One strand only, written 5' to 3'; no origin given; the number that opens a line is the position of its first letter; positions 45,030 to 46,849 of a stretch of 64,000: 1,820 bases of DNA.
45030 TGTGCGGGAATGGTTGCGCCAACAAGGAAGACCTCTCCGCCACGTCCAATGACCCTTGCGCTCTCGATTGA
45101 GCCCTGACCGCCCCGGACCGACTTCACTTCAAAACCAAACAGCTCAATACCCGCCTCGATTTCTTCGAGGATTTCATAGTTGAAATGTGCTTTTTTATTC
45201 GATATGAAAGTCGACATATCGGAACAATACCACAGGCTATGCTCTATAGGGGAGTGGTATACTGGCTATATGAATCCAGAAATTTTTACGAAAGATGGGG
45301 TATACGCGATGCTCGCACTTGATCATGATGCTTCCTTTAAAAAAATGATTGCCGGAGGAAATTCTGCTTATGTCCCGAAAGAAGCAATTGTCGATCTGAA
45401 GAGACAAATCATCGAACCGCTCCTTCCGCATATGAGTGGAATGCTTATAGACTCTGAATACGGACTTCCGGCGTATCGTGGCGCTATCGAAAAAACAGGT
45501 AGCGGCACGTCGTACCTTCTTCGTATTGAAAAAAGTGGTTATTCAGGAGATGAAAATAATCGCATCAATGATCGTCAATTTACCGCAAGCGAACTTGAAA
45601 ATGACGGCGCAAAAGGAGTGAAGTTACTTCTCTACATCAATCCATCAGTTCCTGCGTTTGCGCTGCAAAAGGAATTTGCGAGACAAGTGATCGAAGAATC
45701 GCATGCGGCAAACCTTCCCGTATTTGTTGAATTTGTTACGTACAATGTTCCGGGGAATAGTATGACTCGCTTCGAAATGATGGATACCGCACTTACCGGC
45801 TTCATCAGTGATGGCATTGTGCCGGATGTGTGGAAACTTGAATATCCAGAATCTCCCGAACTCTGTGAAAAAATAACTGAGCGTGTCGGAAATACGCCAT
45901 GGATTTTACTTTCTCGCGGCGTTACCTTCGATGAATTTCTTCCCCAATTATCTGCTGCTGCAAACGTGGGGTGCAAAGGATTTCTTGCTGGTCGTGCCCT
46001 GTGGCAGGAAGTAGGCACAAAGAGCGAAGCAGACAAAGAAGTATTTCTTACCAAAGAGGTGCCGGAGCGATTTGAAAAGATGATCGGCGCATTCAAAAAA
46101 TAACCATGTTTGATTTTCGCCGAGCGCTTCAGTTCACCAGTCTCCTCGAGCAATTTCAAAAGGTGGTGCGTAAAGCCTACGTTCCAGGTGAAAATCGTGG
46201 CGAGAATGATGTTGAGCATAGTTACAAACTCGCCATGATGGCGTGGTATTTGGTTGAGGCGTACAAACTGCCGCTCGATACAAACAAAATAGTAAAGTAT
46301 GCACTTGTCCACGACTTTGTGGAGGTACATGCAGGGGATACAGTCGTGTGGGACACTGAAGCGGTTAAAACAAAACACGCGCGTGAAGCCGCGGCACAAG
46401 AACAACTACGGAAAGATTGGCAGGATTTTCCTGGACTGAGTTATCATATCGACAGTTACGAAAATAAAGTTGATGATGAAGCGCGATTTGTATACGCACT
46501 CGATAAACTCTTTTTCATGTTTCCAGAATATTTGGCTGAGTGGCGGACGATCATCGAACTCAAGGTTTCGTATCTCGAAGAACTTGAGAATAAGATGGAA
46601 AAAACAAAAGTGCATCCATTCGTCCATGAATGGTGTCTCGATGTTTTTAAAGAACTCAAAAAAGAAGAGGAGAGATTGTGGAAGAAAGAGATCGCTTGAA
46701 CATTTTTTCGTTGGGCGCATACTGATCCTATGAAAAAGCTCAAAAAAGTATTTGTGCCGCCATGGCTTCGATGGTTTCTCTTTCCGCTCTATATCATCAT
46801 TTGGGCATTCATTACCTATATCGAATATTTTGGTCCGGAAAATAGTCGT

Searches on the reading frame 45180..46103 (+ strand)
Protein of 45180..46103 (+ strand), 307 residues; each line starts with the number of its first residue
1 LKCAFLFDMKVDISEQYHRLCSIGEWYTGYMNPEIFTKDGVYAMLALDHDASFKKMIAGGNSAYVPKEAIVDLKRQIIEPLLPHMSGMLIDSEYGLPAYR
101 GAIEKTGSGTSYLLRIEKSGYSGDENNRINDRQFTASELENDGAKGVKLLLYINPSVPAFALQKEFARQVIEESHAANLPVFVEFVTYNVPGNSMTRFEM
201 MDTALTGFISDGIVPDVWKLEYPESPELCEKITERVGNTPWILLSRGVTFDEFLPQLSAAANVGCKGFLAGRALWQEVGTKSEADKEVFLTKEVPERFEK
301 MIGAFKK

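Call 3: search_protein_families(library=pfam, proteins=[window:45180-46103:+], max_evalue=0.01)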
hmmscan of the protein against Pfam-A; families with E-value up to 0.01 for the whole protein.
window:45180-46103:+ (307 aa): 2 families
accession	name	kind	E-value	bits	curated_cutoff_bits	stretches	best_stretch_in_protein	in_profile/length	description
PF01791.15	DeoC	-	3.1e-13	50.3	23.8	1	43-276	2-228/229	DeoC/LacD family aldolase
PF09863.15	DUF2090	-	1.1e-08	35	27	1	43-305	38-306/310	Uncharacterized protein conserved in bacteria (DUF2090)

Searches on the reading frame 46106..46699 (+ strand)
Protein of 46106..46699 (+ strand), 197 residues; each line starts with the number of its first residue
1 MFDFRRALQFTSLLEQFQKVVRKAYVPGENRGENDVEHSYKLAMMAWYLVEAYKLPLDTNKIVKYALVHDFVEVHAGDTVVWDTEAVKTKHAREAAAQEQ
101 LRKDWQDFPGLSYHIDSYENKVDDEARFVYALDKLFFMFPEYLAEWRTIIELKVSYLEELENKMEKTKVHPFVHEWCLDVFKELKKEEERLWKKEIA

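Call 3: search_protein_families(library=pfam, proteins=[window:46106-46699:+], max_evalue=0.01)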
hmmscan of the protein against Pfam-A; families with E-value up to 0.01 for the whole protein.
window:46106-46699:+ (197 aa): 3 families
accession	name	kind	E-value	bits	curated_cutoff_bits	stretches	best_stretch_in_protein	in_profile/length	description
PF13023.12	HD_3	-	3e-26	92.7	22.5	1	15-160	2-150/165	HD domain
PF01966.28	HD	-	5.1e-07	30.4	22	1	37-135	3-113/116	HD domain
PF12917.13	YfbR-like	-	7.7e-07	29.4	25.9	1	10-80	2-75/182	5'-deoxynucleotidase YfbR-like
